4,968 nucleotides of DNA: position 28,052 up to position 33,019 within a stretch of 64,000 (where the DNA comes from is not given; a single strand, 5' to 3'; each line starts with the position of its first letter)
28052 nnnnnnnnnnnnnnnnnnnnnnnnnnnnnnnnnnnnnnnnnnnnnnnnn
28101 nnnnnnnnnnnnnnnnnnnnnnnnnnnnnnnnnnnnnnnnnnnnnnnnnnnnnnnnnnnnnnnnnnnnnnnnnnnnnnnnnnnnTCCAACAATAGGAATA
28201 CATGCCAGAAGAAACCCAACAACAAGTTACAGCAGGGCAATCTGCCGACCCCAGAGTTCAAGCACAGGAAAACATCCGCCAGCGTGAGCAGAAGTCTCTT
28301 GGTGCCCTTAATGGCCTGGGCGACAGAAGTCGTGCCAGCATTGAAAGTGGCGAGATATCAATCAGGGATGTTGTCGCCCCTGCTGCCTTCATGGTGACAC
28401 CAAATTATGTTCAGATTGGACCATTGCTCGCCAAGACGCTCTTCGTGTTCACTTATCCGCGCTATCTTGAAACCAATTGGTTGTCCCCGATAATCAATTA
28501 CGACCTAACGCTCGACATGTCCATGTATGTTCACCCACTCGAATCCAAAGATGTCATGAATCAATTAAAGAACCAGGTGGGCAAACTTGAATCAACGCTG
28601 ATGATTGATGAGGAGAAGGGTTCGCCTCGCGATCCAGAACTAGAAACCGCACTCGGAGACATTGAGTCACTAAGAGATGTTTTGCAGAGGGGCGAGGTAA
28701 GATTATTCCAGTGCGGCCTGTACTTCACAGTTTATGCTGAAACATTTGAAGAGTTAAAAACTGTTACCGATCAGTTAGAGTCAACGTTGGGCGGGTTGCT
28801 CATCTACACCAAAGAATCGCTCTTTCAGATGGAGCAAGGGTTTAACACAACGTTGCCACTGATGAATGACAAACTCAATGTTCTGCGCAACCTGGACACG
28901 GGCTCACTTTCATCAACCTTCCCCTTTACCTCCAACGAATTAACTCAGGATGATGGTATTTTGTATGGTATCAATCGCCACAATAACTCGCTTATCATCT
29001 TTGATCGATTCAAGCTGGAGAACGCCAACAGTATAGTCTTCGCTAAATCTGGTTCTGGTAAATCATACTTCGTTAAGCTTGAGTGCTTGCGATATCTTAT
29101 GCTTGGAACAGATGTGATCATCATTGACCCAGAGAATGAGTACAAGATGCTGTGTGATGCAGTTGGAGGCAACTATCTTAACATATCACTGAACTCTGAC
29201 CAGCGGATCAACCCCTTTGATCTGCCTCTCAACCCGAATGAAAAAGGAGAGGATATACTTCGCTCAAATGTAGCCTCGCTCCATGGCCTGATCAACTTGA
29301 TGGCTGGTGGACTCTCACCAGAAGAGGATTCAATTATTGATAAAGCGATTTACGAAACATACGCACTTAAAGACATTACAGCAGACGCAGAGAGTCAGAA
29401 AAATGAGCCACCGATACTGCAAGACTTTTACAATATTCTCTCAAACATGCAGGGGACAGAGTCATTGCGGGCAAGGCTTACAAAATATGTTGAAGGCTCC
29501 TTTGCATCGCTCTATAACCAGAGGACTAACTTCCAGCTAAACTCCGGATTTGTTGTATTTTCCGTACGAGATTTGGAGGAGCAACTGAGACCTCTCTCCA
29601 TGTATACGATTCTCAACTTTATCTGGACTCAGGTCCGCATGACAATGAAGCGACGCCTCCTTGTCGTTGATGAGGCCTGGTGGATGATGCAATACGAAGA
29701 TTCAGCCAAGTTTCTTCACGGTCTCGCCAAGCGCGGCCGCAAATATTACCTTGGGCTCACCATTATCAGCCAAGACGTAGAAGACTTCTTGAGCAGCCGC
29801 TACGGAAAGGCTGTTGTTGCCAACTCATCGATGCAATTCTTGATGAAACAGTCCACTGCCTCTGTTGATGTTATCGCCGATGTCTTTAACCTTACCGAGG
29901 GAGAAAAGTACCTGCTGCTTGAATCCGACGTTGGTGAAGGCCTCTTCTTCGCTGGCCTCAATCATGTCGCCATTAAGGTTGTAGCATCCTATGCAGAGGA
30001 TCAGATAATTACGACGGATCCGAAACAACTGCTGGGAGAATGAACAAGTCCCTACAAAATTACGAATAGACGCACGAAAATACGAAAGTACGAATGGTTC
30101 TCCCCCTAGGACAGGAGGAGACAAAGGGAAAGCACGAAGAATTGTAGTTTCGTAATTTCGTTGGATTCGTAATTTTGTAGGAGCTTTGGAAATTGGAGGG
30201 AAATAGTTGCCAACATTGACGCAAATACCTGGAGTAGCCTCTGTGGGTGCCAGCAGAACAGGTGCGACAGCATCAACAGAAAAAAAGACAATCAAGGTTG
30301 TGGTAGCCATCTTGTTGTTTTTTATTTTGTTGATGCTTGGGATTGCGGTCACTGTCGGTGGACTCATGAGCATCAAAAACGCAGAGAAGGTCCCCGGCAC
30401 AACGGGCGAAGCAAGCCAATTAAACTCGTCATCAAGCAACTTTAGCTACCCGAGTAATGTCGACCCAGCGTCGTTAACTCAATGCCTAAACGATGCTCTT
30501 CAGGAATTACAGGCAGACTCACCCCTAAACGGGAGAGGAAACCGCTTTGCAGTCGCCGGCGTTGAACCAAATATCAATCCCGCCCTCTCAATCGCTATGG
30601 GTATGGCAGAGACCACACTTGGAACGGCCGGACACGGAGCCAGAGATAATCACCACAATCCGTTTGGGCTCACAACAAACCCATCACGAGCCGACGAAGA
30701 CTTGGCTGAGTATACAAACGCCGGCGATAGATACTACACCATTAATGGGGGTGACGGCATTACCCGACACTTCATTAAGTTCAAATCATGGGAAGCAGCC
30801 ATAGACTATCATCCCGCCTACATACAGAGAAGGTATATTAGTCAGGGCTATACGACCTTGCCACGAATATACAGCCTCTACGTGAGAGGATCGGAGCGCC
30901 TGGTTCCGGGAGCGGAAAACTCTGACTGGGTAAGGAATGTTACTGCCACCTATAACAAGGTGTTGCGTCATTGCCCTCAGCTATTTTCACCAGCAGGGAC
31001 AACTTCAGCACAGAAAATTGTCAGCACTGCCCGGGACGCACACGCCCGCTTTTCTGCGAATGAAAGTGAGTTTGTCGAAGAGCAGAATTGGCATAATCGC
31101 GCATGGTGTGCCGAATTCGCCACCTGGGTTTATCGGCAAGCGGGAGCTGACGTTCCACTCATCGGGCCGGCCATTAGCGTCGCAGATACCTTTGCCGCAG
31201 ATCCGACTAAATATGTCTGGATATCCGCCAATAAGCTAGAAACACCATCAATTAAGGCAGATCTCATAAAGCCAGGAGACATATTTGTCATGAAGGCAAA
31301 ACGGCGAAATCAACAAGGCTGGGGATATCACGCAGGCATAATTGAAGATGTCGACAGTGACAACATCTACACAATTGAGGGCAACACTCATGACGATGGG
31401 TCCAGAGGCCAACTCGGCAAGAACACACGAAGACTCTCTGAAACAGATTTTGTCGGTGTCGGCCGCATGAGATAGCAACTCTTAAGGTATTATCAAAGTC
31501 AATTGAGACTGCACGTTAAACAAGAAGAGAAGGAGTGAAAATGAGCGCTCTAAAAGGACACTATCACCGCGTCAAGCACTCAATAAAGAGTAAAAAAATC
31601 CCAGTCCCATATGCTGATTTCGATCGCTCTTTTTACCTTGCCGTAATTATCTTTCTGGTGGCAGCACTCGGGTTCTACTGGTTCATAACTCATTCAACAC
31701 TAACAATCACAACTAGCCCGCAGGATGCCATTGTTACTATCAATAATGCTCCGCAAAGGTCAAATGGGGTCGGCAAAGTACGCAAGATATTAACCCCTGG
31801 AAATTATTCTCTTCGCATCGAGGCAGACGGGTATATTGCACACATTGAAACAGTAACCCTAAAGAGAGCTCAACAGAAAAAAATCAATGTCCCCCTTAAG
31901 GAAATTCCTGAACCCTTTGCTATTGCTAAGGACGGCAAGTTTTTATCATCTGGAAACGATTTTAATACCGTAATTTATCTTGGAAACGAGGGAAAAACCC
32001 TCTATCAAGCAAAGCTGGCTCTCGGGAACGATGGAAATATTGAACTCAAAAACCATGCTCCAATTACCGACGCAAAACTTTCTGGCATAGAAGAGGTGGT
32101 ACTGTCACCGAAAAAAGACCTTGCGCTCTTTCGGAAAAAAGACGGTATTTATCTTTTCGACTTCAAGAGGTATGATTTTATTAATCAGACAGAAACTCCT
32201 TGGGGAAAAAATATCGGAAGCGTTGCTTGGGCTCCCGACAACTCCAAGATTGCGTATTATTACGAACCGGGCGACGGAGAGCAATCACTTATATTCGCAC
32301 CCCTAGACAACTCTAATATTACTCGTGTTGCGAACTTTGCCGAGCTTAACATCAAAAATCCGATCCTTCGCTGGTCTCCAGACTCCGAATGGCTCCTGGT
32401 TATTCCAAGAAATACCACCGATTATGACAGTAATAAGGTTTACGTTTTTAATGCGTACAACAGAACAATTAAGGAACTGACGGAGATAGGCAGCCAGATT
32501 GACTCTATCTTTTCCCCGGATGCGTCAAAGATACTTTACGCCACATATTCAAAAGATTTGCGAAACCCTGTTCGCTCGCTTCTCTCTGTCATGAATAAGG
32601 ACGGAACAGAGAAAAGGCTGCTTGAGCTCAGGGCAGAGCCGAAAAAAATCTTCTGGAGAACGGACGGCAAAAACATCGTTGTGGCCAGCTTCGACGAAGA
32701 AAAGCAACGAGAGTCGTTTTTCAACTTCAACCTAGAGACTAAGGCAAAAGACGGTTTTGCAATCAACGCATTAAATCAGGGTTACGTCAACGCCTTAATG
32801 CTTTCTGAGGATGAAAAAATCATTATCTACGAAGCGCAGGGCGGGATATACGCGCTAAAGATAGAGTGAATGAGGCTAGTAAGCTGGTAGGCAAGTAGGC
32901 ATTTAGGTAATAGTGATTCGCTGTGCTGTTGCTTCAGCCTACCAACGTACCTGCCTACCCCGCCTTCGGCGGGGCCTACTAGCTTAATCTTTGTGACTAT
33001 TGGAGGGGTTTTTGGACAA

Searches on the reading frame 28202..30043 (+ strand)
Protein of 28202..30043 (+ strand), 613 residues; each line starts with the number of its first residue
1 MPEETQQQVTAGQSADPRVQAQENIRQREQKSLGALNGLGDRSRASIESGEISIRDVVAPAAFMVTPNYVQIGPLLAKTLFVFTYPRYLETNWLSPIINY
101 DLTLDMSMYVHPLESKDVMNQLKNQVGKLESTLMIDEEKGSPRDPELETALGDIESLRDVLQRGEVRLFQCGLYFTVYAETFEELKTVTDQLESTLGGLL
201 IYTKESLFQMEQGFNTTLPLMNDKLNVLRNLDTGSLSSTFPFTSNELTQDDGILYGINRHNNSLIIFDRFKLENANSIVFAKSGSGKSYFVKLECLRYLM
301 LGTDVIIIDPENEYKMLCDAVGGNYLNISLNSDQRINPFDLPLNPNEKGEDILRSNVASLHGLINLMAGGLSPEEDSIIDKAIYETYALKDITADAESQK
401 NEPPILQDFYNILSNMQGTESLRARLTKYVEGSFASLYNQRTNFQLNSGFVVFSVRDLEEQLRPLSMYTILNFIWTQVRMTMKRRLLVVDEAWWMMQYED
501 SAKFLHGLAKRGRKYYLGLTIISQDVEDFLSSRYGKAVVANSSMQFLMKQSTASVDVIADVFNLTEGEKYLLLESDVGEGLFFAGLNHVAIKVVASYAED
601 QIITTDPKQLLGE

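Call 7: search_protein_families(library=pfam, proteins=[window:28202-30043:+], max_evalue=0.001)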
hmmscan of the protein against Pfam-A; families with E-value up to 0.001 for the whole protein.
window:28202-30043:+ (613 aa): 3 families
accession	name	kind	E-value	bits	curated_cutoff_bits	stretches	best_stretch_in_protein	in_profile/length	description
PF19044.6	P-loop_TraG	-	6.2e-29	101.3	25.8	1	272-573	27-343/413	TraG P-loop domain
PF12846.13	AAA_10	-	1.4e-11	44.5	27.5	2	273-334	20-84/362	AAA-like domain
PF01935.23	DUF87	-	7.8e-09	36.4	23.2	1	279-344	28-95/220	Helicase HerA, central domain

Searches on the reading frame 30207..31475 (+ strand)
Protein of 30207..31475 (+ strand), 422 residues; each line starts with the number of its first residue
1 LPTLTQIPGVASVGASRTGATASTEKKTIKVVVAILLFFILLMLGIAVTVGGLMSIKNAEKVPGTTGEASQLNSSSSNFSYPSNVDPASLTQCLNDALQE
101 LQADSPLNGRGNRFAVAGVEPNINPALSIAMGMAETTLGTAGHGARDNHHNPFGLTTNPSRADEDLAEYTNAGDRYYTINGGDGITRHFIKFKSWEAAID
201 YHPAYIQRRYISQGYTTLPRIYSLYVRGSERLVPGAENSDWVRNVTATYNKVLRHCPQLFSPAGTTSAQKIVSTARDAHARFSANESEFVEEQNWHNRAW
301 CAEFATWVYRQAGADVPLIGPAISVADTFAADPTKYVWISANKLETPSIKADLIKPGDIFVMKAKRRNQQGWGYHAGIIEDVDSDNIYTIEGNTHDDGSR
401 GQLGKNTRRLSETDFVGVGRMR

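Call 7: search_protein_families(library=pfam, proteins=[window:30207-31475:+], max_evalue=0.001)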
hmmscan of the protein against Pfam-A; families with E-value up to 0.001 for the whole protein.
window:30207-31475:+ (422 aa): 2 families
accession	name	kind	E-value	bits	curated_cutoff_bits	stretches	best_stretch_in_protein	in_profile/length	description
PF05257.22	CHAP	-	3.9e-09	37.3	26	1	297-393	5-81/81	CHAP domain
PF01832.25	Glucosaminidase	-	2.4e-05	25.4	30.2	1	120-215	10-104/123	Mannosyl-glycoprotein endo-beta-N-acetylglucosaminidase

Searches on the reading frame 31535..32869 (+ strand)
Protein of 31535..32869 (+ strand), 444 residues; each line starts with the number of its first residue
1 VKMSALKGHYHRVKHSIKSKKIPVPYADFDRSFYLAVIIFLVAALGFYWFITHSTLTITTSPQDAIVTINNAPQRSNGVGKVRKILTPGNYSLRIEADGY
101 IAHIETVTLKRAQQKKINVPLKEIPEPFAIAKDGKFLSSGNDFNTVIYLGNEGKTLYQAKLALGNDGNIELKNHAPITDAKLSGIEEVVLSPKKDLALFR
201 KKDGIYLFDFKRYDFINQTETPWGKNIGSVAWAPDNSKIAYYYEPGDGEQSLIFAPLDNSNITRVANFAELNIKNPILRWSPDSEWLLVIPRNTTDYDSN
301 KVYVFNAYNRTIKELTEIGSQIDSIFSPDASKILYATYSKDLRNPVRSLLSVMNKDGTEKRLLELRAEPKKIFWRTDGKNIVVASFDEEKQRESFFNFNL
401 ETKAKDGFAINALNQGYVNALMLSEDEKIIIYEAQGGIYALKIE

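Call 7: search_protein_families(library=pfam, proteins=[window:31535-32869:+], max_evalue=0.001)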
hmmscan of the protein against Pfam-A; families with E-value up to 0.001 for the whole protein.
window:31535-32869:+ (444 aa): 4 families
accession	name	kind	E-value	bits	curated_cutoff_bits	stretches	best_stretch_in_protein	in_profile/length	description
PF08308.17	PEGA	-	2.2e-08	34.3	20.8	1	54-123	2-69/71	PEGA domain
PF25174.1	Beta-prop_THOC3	-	2.2e-05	24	305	0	170-296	41-149/272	THOC3 beta-propeller domain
PF07676.18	PD40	-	0.0006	20.2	20.9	0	221-247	5-31/38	WD40-like Beta Propeller Repeat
PF13620.12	CarboxypepD_reg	-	0.00069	20.3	32.3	0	74-121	32-81/82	Carboxypeptidase regulatory-like domain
